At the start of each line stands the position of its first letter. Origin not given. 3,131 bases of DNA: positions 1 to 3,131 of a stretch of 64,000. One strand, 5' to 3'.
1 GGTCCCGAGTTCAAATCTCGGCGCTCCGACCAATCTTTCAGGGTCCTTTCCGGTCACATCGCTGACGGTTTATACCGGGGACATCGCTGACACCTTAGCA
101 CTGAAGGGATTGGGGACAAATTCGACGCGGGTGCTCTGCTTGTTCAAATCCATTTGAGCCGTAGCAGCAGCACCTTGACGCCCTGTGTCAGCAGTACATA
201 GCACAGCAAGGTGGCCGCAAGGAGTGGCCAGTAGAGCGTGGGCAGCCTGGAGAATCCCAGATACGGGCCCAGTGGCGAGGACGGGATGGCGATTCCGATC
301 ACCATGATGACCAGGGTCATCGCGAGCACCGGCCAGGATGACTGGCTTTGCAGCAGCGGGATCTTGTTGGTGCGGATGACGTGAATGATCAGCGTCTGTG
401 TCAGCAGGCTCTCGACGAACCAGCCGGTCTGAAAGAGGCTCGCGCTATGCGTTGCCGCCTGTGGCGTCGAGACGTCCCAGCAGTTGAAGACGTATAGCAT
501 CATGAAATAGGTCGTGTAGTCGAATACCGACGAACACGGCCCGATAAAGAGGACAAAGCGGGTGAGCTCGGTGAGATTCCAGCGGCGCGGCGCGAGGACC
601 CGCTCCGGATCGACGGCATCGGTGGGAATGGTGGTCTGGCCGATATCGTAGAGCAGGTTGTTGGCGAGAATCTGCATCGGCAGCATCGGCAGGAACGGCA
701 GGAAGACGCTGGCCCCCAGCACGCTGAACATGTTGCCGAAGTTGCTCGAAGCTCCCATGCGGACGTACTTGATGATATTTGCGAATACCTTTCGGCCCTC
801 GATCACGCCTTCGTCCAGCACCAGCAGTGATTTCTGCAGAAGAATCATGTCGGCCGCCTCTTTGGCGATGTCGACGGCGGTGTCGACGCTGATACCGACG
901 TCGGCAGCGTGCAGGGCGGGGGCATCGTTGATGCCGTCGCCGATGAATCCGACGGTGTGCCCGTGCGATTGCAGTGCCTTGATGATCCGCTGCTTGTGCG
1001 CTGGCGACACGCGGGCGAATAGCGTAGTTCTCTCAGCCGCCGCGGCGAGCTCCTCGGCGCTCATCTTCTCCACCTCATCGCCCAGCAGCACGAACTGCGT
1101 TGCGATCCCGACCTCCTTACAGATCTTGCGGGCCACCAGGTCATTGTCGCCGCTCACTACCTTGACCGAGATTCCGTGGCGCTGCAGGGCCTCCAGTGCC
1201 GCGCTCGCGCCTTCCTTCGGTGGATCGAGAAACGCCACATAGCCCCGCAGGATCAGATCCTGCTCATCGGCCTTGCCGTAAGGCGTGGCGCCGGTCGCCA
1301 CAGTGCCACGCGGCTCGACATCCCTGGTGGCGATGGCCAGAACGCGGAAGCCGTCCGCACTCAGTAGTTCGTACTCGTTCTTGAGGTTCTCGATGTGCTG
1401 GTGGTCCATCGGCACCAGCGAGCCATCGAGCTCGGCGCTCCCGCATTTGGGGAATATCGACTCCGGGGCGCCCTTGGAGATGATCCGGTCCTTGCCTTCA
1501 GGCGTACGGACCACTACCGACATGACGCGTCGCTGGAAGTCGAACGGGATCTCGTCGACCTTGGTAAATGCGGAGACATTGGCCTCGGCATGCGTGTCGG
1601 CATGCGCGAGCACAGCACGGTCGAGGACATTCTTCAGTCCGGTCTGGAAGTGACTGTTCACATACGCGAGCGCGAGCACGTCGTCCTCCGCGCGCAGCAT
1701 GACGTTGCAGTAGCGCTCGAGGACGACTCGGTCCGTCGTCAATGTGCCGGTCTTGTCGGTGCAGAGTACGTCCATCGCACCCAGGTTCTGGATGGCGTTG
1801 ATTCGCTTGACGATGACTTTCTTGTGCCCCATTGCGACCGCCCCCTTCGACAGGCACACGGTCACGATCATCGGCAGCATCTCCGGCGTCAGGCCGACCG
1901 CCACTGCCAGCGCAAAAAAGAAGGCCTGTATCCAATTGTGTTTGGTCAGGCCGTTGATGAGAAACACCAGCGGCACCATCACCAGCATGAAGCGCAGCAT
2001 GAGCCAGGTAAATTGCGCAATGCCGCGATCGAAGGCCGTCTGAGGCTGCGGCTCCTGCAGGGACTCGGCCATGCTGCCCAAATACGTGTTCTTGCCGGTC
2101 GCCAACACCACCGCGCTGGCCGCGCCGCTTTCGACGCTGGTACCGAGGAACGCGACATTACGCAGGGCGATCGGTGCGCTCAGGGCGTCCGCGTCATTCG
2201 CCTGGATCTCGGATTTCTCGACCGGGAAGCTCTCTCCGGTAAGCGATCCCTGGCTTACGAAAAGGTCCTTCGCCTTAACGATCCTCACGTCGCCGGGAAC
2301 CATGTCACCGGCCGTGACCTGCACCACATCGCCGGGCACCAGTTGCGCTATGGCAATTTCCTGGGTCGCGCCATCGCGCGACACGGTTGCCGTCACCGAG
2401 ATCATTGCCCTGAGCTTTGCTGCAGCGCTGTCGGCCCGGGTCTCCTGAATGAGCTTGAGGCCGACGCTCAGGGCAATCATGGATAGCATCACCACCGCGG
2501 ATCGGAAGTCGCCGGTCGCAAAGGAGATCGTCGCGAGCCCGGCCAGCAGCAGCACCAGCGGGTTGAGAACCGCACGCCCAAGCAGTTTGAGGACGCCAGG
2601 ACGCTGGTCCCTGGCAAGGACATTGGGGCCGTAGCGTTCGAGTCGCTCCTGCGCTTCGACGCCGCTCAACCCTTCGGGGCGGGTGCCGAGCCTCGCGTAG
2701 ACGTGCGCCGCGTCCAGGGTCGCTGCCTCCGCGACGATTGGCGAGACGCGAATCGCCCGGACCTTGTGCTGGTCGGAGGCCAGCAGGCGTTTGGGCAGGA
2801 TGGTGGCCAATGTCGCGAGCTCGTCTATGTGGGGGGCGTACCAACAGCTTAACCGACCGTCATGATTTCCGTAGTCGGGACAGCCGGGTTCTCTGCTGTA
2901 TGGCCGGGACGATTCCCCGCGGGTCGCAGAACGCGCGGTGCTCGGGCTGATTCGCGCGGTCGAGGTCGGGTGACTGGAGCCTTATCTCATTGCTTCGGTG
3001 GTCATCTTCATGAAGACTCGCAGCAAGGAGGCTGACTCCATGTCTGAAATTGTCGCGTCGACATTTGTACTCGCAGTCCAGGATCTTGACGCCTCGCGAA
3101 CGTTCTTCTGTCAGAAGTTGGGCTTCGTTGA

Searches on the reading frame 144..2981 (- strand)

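Call 74: search_protein_families(library=pfam, proteins=[window:144-2981:-], max_evalue=0.0001)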
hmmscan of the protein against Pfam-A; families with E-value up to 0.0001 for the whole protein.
window:144-2981:- (945 aa): 7 families
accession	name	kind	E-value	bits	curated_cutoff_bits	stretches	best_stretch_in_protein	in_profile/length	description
PF00122.25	E1-E2_ATPase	-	1e-40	139.6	28.1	1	193-386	2-180/181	E1-E2 ATPase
PF00689.26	Cation_ATPase_C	-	9.5e-18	65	27.3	1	763-937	1-174/175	Cation transporting ATPase, C-terminus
PF00702.32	Hydrolase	-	4.6e-17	63.5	26.4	1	403-694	1-191/191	haloacid dehalogenase-like hydrolase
PF00690.31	Cation_ATPase_N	-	1.7e-14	53.7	20.4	1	88-153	3-69/69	Cation transporter/ATPase, N-terminus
PF13246.12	Cation_ATPase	-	9e-10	38.9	21.7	1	465-514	39-89/91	Cation transport ATPase (P-type)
PF12710.13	HAD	-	1.5e-06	29.2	27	1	581-691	81-189/189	haloacid dehalogenase-like hydrolase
PF08282.18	Hydrolase_3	-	2.8e-05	24.4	20.9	0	665-715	194-244/255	haloacid dehalogenase-like hydrolase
